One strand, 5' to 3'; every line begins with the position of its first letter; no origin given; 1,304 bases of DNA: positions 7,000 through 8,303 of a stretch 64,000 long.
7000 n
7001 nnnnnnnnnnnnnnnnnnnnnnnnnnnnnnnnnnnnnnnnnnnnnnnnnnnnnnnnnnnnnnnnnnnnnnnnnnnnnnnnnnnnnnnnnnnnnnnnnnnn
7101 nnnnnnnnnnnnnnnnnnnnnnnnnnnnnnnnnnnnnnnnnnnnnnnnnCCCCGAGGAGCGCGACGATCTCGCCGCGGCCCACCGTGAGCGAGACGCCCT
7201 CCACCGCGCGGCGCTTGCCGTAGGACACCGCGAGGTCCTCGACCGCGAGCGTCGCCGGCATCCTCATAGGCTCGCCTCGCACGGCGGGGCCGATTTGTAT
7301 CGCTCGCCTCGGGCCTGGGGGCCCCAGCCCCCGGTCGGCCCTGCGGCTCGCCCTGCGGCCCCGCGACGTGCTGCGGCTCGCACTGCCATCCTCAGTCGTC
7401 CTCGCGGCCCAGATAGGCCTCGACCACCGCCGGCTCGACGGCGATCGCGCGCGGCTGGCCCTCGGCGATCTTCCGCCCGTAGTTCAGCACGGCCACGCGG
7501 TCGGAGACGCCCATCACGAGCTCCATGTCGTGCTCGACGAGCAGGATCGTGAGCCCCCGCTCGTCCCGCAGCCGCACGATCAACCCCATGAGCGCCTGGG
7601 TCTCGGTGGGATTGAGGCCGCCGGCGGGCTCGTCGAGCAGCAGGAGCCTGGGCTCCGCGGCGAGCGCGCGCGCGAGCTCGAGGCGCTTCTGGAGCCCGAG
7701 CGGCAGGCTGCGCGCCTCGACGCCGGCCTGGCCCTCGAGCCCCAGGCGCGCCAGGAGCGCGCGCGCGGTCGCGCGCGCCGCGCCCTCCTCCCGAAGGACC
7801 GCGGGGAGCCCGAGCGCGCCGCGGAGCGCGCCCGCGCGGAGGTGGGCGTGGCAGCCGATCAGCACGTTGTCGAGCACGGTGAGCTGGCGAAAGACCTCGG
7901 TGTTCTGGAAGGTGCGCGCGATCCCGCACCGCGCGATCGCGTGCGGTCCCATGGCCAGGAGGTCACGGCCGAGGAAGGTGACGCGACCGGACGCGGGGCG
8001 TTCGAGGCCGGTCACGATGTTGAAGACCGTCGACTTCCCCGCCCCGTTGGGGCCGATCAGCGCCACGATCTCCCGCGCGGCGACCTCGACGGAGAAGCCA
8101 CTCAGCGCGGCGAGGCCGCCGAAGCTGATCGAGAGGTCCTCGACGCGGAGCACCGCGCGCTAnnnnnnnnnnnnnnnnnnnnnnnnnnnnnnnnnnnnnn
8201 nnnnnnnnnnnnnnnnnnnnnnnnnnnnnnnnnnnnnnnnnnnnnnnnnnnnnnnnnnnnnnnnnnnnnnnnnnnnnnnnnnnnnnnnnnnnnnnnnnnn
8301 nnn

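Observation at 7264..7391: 41-codon repeat-derived mini-ORF exactly fills the livG-livF junction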

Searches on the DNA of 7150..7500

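Call 65: search_rna_families(source=window, start=7150, end=7500, threshold=evalue, max_evalue=1)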
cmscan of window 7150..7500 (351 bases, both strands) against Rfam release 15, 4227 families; matches with E-value up to 1: 0.
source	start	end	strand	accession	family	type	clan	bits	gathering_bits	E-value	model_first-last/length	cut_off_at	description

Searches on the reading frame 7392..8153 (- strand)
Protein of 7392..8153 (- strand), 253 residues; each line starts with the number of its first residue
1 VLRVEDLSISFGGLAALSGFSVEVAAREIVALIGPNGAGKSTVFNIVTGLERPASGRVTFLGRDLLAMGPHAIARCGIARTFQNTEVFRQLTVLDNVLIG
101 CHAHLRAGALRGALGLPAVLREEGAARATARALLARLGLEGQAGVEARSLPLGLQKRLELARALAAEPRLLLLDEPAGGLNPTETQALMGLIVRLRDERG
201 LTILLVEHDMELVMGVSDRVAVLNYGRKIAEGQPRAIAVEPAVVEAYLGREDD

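Call 16: search_protein_families(library=pfam, proteins=[window:7392-8153:-])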
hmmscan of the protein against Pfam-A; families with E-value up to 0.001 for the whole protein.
window:7392-8153:- (253 aa): 3 families
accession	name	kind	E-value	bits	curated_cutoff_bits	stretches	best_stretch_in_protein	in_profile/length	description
PF00005.33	ABC_tran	-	2e-28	100.1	25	1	18-177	2-136/137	ABC transporter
PF13304.12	AAA_21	-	2.6e-09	38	27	1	140-213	228-303/304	AAA domain, putative AbiEii toxin, Type IV TA system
PF12399.14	BCA_ABC_TP_C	-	3.1e-07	30.3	25.5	1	227-253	1-27/27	Branched-chain amino acid ATP-binding cassette transporter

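Call 31: find_encoding_contigs(protein=window:7392-8153:-, flank=2500, max_places=10)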
Protein window:7392-8153:- (253 aa): 24 contigs read that carry it; 10 places shown.
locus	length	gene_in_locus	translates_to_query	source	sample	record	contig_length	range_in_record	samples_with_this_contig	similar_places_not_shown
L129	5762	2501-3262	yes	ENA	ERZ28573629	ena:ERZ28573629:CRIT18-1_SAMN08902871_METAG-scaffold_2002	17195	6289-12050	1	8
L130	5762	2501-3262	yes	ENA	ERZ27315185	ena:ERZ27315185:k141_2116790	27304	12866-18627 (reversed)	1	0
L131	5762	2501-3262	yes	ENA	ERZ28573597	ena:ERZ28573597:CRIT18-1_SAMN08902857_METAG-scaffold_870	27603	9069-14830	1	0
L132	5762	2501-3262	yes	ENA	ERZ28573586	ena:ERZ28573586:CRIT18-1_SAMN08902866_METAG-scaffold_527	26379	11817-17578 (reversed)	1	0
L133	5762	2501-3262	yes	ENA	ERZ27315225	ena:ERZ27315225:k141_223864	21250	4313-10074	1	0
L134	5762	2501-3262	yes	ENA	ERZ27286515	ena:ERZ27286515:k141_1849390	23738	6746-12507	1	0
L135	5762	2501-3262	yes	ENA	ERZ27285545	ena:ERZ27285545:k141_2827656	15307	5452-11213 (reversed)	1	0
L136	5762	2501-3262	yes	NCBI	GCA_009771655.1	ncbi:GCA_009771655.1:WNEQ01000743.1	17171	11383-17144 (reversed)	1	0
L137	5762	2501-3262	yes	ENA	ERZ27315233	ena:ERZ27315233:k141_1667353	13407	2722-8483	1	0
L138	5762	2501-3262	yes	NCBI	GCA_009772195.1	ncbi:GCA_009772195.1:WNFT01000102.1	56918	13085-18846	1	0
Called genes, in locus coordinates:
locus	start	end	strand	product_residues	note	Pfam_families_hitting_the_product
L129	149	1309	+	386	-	PF13433:Peripla_BP_5, PF13458:Peripla_BP_6, PF01094:ANF_receptor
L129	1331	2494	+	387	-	PF13433:Peripla_BP_5, PF13458:Peripla_BP_6, PF01094:ANF_receptor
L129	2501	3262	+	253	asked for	PF00005:ABC_tran, PF13304:AAA_21 (faint), PF12399:BCA_ABC_TP_C (weak)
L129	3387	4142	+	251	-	PF00005:ABC_tran, PF13304:AAA_21 (faint)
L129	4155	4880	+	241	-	PF10851:DUF2652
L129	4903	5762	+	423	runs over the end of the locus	PF00501:AMP-binding, PF14535:AMP-binding_C_2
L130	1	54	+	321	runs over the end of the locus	PF02653:BPD_transp_2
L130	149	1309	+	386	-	PF13433:Peripla_BP_5, PF13458:Peripla_BP_6, PF01094:ANF_receptor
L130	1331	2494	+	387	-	PF13433:Peripla_BP_5, PF13458:Peripla_BP_6, PF01094:ANF_receptor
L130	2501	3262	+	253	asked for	PF00005:ABC_tran, PF13304:AAA_21 (faint), PF12399:BCA_ABC_TP_C (weak)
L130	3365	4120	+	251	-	PF00005:ABC_tran, PF13304:AAA_21 (faint)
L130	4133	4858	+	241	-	PF10851:DUF2652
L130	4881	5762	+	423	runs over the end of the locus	PF00501:AMP-binding, PF14535:AMP-binding_C_2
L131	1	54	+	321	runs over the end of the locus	PF02653:BPD_transp_2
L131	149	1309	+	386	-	PF13433:Peripla_BP_5, PF13458:Peripla_BP_6, PF01094:ANF_receptor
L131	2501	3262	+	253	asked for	PF00005:ABC_tran, PF13304:AAA_21 (faint), PF12399:BCA_ABC_TP_C (weak)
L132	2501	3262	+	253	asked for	PF00005:ABC_tran, PF13304:AAA_21 (faint), PF12399:BCA_ABC_TP_C (weak)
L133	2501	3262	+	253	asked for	PF00005:ABC_tran, PF13304:AAA_21 (faint), PF12399:BCA_ABC_TP_C (weak)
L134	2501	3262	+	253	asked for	PF00005:ABC_tran, PF13304:AAA_21 (faint), PF12399:BCA_ABC_TP_C (weak)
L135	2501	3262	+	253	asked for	PF00005:ABC_tran, PF13304:AAA_21 (faint), PF12399:BCA_ABC_TP_C (weak)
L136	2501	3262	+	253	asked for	PF00005:ABC_tran, PF13304:AAA_21 (faint), PF12399:BCA_ABC_TP_C (weak)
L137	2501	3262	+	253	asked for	PF00005:ABC_tran, PF13304:AAA_21 (faint), PF12399:BCA_ABC_TP_C (weak)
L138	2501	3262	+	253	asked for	PF00005:ABC_tran, PF13304:AAA_21 (faint), PF12399:BCA_ABC_TP_C (weak)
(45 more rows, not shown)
